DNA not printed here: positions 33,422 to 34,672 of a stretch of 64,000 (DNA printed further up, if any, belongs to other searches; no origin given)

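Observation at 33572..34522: RseA anti-sigma factor fused to the RseB C-terminal domain; no stand-alone rseB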

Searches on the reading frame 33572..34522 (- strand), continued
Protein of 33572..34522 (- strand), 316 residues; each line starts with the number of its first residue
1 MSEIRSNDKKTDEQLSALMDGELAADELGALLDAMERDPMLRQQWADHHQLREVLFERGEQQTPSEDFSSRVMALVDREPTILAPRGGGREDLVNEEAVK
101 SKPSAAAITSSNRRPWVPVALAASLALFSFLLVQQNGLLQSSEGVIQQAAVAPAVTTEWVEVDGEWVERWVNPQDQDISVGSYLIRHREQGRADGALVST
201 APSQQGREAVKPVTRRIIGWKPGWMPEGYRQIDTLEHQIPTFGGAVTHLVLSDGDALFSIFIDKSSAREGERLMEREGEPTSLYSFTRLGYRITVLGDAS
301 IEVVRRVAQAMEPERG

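Call 31: find_homologous_proteins(query=A2, max_evalue=1e-10)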
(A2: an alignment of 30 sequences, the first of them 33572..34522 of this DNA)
Query A2 (30 sequences) (316 aa, profile of the alignment): 142 proteins with E <= 1e-10 among 8000 candidates; the best 120 are listed.
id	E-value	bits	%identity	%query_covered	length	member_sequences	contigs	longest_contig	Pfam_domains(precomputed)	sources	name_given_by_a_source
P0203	5.5e-96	339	32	29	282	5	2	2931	PF17188.10,PF03872.19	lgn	-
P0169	5.6e-92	326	24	95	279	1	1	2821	PF17188.10,PF03872.19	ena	-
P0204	3.1e-91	324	34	22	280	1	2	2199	PF17188.10,PF03872.19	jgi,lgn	jgi:negative regulator of sigma E activity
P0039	3.2e-91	324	28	96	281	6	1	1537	PF17188.10,PF03872.19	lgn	-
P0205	2.1e-90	321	39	22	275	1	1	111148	PF17188.10,PF03872.19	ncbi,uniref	ncbi:hypothetical protein GCM10009104_34840 [Marinobacterium maritimum]|uniref:Anti-sigma factor n=1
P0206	2.3e-89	318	41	23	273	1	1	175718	PF17188.10,PF03872.19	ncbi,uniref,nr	ncbi:MucB/RseB C-terminal domain-containing protein [Marinobacterium weihaiense]|uniref:MucB/RseB C-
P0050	3.0e-89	317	24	80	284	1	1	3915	PF17188.10,PF03872.19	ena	-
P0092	6.9e-89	316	32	23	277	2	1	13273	PF17188.10,PF03872.19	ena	-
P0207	8.4e-89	316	36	23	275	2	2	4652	PF17188.10,PF03872.19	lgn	-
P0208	1.5e-88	315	43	23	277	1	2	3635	PF17188.10,PF03872.19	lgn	-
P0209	1.8e-87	312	38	23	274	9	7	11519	PF17188.10,PF03872.19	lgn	-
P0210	2.1e-87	311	39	23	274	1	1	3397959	PF17188.10,PF03872.19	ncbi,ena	-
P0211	2.1e-87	311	39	23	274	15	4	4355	PF17188.10,PF03872.19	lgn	-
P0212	4.8e-87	310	28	95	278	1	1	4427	PF17188.10,PF03872.19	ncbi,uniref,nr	ncbi:MucB/RseB C-terminal domain-containing protein [Nitrincola sp. A-D6]|uniref:MucB/RseB C-termina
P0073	1.4e-86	309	40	22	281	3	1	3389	PF17188.10,PF03872.19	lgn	-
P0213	1.4e-86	309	30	23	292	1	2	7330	PF17188.10,PF03872.19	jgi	jgi:sigma-E factor negative regulatory protein RseA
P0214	9.1e-86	306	22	97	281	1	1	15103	PF17188.10,PF03872.19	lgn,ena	-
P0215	1.7e-85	305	25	95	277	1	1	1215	PF17188.10,PF03872.19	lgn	-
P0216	1.9e-84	302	23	95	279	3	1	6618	PF17188.10,PF03872.19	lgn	-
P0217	3.7e-84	301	25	95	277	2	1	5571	PF17188.10,PF03872.19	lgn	-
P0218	2.9e-83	298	25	95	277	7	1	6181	PF17188.10,PF03872.19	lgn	-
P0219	6.5e-83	297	24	95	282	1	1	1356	PF17188.10,PF03872.19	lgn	-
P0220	7.1e-83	296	23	95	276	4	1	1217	PF17188.10,PF03872.19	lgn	-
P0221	1.7e-82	295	46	21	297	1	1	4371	PF17188.10,PF03872.19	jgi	jgi:sigma-E factor negative regulatory protein RseA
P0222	4.8e-82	294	25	95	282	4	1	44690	PF17188.10,PF03872.19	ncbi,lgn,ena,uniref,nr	ncbi:MucB/RseB C-terminal domain-containing protein [Amphritea sp.]|uniref:MucB/RseB C-terminal doma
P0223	1.2e-81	292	25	95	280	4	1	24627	PF17188.10,PF03872.19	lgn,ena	-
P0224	1.5e-81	292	22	96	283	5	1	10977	PF17188.10,PF03872.19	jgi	-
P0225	1.6e-81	292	32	24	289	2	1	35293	PF17188.10,PF03872.19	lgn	-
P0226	1.6e-81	292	23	95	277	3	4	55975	PF17188.10,PF03872.19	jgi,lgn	jgi:negative regulator of sigma E activity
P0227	2.3e-81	291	24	95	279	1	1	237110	PF17188.10,PF03872.19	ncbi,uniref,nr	ncbi:hypothetical protein EH243_09050 [Amphritea opalescens]|uniref:Anti sigma-E protein RseA N-term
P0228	3.1e-81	291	26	95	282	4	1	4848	PF17188.10,PF03872.19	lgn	-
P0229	3.2e-81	291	24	95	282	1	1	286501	PF17188.10,PF03872.19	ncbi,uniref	ncbi:MucB/RseB C-terminal domain-containing protein [Amphritea sp.]|uniref:MucB/RseB C-terminal doma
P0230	3.4e-81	291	24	95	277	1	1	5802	PF17188.10,PF03872.19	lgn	-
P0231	4.7e-81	290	23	95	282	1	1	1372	PF17188.10,PF03872.19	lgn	-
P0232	7.7e-81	290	22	96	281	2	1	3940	PF17188.10,PF03872.19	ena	-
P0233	7.8e-81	290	25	95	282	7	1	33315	PF17188.10,PF03872.19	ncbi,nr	ncbi:MAG: MucB/RseB C-terminal domain-containing protein [Amphritea sp.]|nr:MucB/RseB C-terminal dom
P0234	8.8e-81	290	25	30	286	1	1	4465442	PF17188.10,PF03872.19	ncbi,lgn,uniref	ncbi:MucB/RseB C-terminal domain-containing protein [Marinobacterium sp. YM272]|uniref:MucB/RseB C-t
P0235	1.2e-80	289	23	95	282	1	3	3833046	PF17188.10,PF03872.19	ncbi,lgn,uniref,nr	ncbi:MucB/RseB C-terminal domain-containing protein [Amphritea japonica]|uniref:RNA polymerase sigma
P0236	2.5e-80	288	26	95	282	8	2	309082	PF17188.10,PF03872.19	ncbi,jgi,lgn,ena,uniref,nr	ncbi:MucB/RseB C-terminal domain-containing protein [uncultured Amphritea sp.]|uniref:MucB/RseB C-te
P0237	3.5e-80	288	25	95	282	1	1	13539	PF17188.10,PF03872.19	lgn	-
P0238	6.3e-80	287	27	28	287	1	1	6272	PF17188.10,PF03872.19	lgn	-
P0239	7.9e-80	286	26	95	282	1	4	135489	PF17188.10,PF03872.19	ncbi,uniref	ncbi:MucB/RseB C-terminal domain-containing protein [Amphritea sp.]|uniref:MucB/RseB C-terminal doma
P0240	2.1e-79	285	34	22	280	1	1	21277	PF17188.10,PF03872.19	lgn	-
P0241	4.0e-79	284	24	95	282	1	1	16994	PF17188.10,PF03872.19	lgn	-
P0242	1.8e-78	282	25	95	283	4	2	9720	PF17188.10,PF03872.19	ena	-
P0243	5.0e-78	281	26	95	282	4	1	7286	PF17188.10,PF03872.19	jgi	-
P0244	1.5e-77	279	26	95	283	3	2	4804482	PF17188.10,PF03872.19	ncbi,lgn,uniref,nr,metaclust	ncbi:MucB/RseB-like protein with C-terminal domain [Amphritea atlantica]|uniref:MucB/RseB-like prote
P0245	1.7e-77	279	26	95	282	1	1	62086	PF17188.10,PF03872.19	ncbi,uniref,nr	ncbi:MucB/RseB C-terminal domain-containing protein [Amphritea sp. 1_MG-2023]|uniref:MucB/RseB C-ter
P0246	6.8e-77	277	25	80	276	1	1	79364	PF17188.10,PF03872.19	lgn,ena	-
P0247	7.5e-77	277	25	97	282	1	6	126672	PF17188.10,PF03872.19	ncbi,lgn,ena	-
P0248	1.2e-75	273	24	80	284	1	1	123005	PF17188.10,PF03872.19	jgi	jgi:negative regulator of sigma E activity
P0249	4.6e-73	264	26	97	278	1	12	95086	PF17188.10,PF03872.19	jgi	-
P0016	6.4e-71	257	45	98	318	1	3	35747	PF17188.10,PF03872.19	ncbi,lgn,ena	-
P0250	1.0e-69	253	24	97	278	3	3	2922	PF17188.10,PF03872.19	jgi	-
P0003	4.7e-67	245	48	98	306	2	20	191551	PF17188.10,PF03872.19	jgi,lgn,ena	-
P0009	2.2e-65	239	46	98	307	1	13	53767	PF17188.10,PF03872.19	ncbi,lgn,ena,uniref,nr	ncbi:MAG: MucB/RseB C-terminal domain-containing protein [Gammaproteobacteria bacterium]|uniref:MucB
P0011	2.3e-65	239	47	98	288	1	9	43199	PF17188.10,PF03872.19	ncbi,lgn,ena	-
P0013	4.7e-65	238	46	97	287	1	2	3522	PF17188.10,PF03872.19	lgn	-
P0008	5.6e-65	238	48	98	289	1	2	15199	PF17188.10,PF03872.19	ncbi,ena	-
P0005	1.1e-64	237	50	98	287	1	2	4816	PF17188.10,PF03872.19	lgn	-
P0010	1.3e-64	236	47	98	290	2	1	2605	PF17188.10,PF03872.19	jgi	jgi:hypothetical protein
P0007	2.5e-64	236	44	98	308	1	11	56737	PF17188.10,PF03872.19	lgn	-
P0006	3.1e-64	235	49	98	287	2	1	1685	PF17188.10,PF03872.19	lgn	-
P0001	4.0e-64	235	99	100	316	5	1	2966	PF17188.10,PF03872.19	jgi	-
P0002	1.9e-63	233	76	100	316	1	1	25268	PF17188.10,PF03872.19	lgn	-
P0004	2.3e-63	232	49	96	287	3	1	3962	PF17188.10,PF03872.19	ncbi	-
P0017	9.0e-63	230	46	99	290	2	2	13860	PF17188.10,PF03872.19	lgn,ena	-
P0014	1.9e-61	226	46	98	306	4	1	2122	PF17188.10,PF03872.19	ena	-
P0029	4.6e-57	212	36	27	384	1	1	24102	PF03872.19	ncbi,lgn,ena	-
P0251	4.0e-55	205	25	73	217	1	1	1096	PF03872.19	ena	-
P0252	1.6e-49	187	38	21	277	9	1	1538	PF03872.19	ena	-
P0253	5.5e-47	179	40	23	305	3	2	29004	PF03872.19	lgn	-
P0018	4.5e-41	159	48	78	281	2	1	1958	PF03872.19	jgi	-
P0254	3.2e-35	140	34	25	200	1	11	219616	PF03872.19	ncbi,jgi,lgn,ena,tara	tara:strand:- start:1032 stop:1634 length:603 start_codon:yes stop_codon:yes gene_type:complete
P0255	3.3e-35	140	34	26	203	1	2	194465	PF03872.19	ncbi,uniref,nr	ncbi:MAG TPA: anti-anti-sigma factor [Haliea salexigens]|uniref:Anti-anti-sigma factor n=1 Tax=Halie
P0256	6.1e-35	139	42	14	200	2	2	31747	PF03872.19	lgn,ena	-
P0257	6.1e-34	136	37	22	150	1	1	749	PF03872.19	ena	-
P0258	3.9e-33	133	39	21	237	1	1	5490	PF03872.19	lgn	-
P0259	4.5e-33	133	43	15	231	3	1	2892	PF03872.19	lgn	-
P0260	6.8e-33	132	47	14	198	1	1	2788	PF03872.19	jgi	jgi:sigma-E factor negative regulatory protein RseA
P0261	4.3e-32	130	35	25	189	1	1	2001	PF03872.19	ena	-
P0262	7.3e-32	129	37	22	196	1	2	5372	PF03872.19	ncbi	-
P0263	1.1e-31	128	35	16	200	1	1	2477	PF03872.19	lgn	-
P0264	1.2e-31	128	31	59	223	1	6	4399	PF03872.19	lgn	-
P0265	1.3e-31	128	38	19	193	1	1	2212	PF03872.19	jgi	-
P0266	1.3e-31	128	42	14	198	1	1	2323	PF03872.19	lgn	-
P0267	1.9e-31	128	26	28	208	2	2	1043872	PF03872.19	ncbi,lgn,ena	-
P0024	2.2e-31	128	48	59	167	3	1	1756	PF03872.19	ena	-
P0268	3.3e-31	127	43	15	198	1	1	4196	PF03872.19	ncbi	-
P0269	6.2e-31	126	44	14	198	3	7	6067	PF03872.19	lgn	-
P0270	7.4e-31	126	40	21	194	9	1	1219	PF03872.19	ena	-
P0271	1.1e-30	125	44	14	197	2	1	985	PF03872.19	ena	-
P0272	1.4e-30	125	42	14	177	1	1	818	PF03872.19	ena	-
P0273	1.6e-30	125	29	46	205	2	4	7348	PF03873.19,PF03872.19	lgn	-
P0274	1.7e-30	125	41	22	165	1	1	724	PF03872.19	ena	-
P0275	3.2e-30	124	37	22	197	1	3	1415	PF03872.19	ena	-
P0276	3.3e-30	124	27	40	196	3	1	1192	PF03872.19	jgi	jgi:sigma-E factor negative regulatory protein RseA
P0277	1.1e-29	122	35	32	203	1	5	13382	PF03872.19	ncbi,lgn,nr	ncbi:MAG TPA: RseA family anti-sigma factor [Pseudomonadales bacterium]|nr:RseA family anti-sigma fa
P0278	1.5e-29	121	39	22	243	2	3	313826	PF03872.19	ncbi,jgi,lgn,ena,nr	ncbi:hypothetical protein A9Q99_21765 [Gammaproteobacteria bacterium 45_16_T64]|nr:hypothetical prot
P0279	3.7e-29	120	38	14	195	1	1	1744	PF03873.19,PF03872.19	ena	-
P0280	8.4e-29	119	29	24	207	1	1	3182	PF03872.19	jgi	-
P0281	2.3e-28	118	38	14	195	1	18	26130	PF03873.19,PF03872.19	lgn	-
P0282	3.4e-28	117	37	15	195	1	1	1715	PF03873.19,PF03872.19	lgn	-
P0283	3.9e-28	117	38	14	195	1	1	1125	PF03873.19,PF03872.19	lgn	-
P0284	4.6e-28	117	38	25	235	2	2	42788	PF03872.19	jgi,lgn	jgi:sigma-E factor negative regulatory protein RseA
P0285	5.2e-28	116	36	21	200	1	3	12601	PF03873.19,PF03872.19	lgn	-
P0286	1.2e-27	115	38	14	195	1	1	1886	PF03873.19,PF03872.19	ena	-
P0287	1.4e-27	115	38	14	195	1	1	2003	PF03873.19,PF03872.19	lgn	-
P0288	2.3e-27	114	44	14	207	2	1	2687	PF03872.19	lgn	-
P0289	4.5e-27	113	32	22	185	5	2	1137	PF03872.19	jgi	-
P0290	8.5e-27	112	37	15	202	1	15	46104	PF03872.19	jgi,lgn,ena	jgi:sigma-E factor negative regulatory protein RseA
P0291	1.4e-26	112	29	31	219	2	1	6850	PF03872.19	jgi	jgi:sigma-E factor negative regulatory protein RseA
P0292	2.6e-26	111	45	20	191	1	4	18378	PF03872.19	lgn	-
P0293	3.7e-26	110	33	23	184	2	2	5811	PF03872.19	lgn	-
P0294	7.0e-26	109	40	16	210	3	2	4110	PF03872.19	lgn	-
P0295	7.7e-25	106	35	23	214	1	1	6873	PF03872.19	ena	-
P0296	9.4e-25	106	34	25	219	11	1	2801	PF03872.19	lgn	-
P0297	3.3e-23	101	28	24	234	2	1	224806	PF03872.19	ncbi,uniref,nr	ncbi:sigma-E factor negative regulatory protein [Pseudomaricurvus alkylphenolicus]|uniref:sigma-E fa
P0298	4.4e-23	100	28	24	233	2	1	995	PF03872.19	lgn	-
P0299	3.8e-22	97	42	23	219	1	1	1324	PF03872.19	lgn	-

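Call 34: find_encoding_contigs(protein=P0235, flank=8000, max_places=2)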
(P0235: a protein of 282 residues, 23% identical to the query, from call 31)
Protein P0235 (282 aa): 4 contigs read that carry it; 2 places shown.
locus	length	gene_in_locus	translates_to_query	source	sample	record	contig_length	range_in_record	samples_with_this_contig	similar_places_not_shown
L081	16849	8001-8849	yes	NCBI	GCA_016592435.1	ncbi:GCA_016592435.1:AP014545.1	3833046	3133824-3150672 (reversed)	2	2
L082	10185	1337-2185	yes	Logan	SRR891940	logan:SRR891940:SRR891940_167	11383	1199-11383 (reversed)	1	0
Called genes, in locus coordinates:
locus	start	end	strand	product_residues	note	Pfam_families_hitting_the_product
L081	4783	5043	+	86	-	PF03937:Sdh5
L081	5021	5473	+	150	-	PF07254:Cpta_toxin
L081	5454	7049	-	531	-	PF00890:FAD_binding_2, PF01266:DAO (weak), PF02910:Succ_DH_flav_C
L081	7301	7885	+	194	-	PF07638:Sigma70_ECF, PF04542:Sigma70_r2, PF08281:Sigma70_r4_2, PF04545:Sigma70_r4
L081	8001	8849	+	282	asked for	PF03872:RseA_N, PF17188:MucB_RseB_C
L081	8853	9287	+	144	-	PF04246:RseC_MucC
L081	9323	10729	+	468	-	PF00089:Trypsin, PF10459:Peptidase_S46 (faint), PF13365:Trypsin_2, PF00595:PDZ, PF13180:PDZ_2, PF17820:PDZ_6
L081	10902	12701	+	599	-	PF00009:GTP_EFTU, PF00071:Ras (faint), PF03144:GTP_EFTU_D2, PF00679:EFG_C, PF06421:LepA_C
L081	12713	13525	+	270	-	PF10502:Peptidase_S26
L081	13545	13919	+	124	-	PF16137:DUF4845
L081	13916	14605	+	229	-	PF14622:Ribonucleas_3_3, PF00636:Ribonuclease_3, PF00035:dsrm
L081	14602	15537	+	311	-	PF03193:RsgA_GTPase (faint), PF00009:GTP_EFTU, PF01926:MMR_HSR1, PF02421:FeoB_N, PF04548:AIG1, PF10662:PduV-EutP (weak), PF00350:Dynamin_N (faint), PF07650:KH_2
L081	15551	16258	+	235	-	PF11967:RecO_N, PF02565:RecO_C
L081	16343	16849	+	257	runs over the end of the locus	PF03740:PdxJ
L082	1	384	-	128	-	?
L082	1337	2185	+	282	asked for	PF03872:RseA_N, PF17188:MucB_RseB_C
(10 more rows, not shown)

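Call 35: find_encoding_contigs(protein=P0022, flank=6000, max_places=2)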
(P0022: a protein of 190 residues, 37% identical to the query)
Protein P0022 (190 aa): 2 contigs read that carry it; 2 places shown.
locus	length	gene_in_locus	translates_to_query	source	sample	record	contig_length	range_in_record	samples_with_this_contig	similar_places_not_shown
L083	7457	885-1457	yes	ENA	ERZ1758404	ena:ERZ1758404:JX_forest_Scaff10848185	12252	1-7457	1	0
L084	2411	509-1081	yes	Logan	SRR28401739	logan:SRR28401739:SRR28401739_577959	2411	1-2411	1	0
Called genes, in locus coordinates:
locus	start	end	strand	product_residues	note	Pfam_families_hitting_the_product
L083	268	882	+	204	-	PF07638:Sigma70_ECF, PF04542:Sigma70_r2, PF04545:Sigma70_r4, PF08281:Sigma70_r4_2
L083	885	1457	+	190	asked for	PF03872:RseA_N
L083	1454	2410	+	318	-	PF03888:MucB_RseB, PF17131:TP_0789-like (faint), PF17188:MucB_RseB_C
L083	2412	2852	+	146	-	PF04246:RseC_MucC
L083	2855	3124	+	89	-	PF05768:Glrx-like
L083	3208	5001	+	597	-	PF00009:GTP_EFTU, PF03144:GTP_EFTU_D2, PF00679:EFG_C, PF06421:LepA_C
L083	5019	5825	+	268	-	PF10502:Peptidase_S26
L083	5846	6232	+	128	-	PF16137:DUF4845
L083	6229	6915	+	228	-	PF22935:RM44_endonuclase (faint), PF14622:Ribonucleas_3_3, PF00636:Ribonuclease_3, PF00035:dsrm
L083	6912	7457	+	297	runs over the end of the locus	PF00009:GTP_EFTU (weak), PF00350:Dynamin_N (weak), PF01926:MMR_HSR1, PF02421:FeoB_N, PF03193:RsgA_GTPase (weak), PF04548:AIG1 (weak), PF10662:PduV-EutP (faint), PF07650:KH_2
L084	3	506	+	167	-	?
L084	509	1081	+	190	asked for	PF03872:RseA_N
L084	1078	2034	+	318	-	PF03888:MucB_RseB, PF17131:TP_0789-like (faint), PF17188:MucB_RseB_C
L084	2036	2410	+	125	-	?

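Call 47: search_solved_structures(query=A1, max_evalue=10, show_alignments=5)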
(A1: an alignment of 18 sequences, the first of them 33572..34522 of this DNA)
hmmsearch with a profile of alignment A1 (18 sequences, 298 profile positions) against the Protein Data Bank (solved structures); distinct sequences matched with E-value up to 10: 8.
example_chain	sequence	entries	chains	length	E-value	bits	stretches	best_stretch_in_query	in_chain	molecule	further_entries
1or7_C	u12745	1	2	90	3.2e-11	46.1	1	7-77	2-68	Sigma-E factor negative regulatory protein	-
6in7_A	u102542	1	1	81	3.1e-08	36.3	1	1-77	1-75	Sigma factor AlgU negative regulatory protein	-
8z6g_A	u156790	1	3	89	8.4e-08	34.9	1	4-77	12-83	Anti sigma-E RseA, N-terminal domain protein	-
2p4b_A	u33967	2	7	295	9.3e-07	31.5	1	199-293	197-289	Sigma-E factor regulatory protein rseB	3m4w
2v42_A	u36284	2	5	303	9.5e-07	31.4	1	199-293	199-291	SIGMA-E FACTOR REGULATORY PROTEIN RSEB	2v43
6in9_A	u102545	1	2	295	9.8e-07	31.4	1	189-296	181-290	Sigma factor AlgU regulatory protein MucB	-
6in8_A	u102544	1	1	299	1e-06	31.3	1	189-296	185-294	Sigma factor AlgU regulatory protein MucB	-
6jau_A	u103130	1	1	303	1e-06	31.3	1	189-296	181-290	Sigma factor AlgU regulatory protein MucB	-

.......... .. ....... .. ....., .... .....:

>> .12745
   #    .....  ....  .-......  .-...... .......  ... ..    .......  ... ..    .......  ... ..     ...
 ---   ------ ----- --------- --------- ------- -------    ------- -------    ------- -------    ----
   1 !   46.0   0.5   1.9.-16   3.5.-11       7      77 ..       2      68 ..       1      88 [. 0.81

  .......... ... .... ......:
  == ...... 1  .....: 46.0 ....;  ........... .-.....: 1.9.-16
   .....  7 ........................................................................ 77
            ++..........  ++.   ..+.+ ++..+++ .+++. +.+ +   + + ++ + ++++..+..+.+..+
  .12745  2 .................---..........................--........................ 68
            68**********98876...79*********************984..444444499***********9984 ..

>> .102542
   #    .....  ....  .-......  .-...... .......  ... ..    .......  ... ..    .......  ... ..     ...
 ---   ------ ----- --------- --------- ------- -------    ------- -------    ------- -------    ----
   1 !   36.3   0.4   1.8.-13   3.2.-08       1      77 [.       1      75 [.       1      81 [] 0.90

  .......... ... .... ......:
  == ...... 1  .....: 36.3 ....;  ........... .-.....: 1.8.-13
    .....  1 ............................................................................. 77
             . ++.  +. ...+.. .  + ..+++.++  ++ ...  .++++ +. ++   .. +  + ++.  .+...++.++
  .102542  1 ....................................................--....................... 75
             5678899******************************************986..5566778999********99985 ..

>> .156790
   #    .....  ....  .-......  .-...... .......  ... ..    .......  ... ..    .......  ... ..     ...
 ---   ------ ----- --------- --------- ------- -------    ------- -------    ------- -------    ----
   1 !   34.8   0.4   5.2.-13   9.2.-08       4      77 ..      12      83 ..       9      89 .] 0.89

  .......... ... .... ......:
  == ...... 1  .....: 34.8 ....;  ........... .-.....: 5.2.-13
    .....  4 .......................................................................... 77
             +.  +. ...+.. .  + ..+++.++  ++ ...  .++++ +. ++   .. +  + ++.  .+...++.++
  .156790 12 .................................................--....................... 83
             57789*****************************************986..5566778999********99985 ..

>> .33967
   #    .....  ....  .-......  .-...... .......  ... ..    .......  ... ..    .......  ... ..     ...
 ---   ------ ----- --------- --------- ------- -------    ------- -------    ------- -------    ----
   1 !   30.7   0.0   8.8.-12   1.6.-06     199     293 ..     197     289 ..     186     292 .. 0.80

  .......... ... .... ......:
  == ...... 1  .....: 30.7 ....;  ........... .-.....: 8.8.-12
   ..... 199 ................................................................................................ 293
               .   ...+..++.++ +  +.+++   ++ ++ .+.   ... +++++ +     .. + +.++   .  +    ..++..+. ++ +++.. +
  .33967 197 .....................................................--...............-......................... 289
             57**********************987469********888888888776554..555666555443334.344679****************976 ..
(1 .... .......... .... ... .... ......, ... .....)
